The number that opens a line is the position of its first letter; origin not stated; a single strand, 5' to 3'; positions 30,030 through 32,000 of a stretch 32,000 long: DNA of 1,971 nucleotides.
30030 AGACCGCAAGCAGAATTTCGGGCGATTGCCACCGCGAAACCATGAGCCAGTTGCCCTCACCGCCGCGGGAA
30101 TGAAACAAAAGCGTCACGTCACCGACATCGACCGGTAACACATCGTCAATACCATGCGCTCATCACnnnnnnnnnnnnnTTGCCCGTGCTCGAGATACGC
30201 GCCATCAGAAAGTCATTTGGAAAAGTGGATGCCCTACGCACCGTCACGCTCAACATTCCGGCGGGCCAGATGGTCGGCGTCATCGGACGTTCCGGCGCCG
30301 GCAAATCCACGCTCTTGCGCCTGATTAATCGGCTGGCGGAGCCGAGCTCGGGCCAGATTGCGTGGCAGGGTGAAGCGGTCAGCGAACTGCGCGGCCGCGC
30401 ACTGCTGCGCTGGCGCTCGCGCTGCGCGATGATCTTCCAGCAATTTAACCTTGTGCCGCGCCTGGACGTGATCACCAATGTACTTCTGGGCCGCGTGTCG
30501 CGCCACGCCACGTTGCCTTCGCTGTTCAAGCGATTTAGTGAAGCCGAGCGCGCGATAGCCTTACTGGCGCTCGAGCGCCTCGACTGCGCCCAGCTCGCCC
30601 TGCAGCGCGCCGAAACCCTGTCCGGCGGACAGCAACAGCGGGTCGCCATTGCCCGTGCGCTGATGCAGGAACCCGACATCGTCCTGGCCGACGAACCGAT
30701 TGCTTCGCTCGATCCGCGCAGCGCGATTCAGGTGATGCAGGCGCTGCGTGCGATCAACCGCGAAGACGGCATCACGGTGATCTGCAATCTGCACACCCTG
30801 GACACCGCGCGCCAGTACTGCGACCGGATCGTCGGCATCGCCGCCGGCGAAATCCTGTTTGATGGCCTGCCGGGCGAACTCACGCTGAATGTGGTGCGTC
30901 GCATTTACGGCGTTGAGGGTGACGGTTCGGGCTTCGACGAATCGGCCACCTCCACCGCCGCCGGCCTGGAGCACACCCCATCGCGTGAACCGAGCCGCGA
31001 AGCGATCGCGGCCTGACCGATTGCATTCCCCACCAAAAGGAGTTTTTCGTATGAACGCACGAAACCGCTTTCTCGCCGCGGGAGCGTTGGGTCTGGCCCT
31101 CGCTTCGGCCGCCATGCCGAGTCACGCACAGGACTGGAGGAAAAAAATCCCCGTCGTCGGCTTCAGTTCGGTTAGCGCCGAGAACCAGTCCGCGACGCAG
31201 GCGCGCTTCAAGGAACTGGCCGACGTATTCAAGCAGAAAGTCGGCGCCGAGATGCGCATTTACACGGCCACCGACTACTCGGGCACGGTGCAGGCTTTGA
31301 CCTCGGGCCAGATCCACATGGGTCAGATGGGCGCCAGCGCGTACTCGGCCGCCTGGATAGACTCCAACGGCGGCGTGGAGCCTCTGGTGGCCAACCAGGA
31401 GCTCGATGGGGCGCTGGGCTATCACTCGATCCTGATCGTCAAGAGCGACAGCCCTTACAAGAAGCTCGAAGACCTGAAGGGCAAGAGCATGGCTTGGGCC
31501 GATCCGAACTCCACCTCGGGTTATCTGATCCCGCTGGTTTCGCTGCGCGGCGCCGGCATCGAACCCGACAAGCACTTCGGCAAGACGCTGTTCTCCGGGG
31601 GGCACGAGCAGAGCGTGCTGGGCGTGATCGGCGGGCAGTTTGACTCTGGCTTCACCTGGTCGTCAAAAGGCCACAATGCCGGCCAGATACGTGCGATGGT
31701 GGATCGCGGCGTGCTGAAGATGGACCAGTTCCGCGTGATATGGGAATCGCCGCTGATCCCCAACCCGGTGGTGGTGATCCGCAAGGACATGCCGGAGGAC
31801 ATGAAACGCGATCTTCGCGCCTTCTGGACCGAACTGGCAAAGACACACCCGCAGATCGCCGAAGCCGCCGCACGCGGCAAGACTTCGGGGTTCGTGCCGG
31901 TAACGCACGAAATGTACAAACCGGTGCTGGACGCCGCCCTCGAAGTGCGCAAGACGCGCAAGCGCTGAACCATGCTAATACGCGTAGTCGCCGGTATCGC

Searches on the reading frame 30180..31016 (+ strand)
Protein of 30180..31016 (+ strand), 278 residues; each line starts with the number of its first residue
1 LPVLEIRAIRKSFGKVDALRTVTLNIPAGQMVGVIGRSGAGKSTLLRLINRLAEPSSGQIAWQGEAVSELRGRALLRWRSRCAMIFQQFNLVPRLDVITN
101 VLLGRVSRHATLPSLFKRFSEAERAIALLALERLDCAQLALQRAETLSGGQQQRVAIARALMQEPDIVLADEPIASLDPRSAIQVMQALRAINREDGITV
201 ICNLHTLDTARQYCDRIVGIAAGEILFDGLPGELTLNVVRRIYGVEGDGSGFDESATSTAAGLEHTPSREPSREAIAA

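Call 8: search_protein_families(library=pfam, proteins=[window:30180-31016:+], max_evalue=0.001)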
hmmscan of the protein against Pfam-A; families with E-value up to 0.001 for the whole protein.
window:30180-31016:+ (278 aa): 2 families
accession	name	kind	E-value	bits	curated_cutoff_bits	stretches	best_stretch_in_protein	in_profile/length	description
PF00005.33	ABC_tran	-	6.5e-35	121.1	25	1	19-175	1-137/137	ABC transporter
PF13304.12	AAA_21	-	2e-05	25.3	27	0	32-55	2-25/304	AAA domain, putative AbiEii toxin, Type IV TA system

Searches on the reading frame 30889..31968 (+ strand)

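Call 8: search_protein_families(library=pfam, proteins=[window:30889-31968:+], max_evalue=0.001)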
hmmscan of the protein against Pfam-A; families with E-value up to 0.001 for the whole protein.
window:30889-31968:+ (359 aa): 1 family
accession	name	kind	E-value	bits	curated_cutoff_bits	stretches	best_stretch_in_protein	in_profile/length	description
PF12974.12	Phosphonate-bd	-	7.1e-61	206.1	27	1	93-343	2-242/242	ABC transporter, phosphonate, periplasmic substrate-binding protein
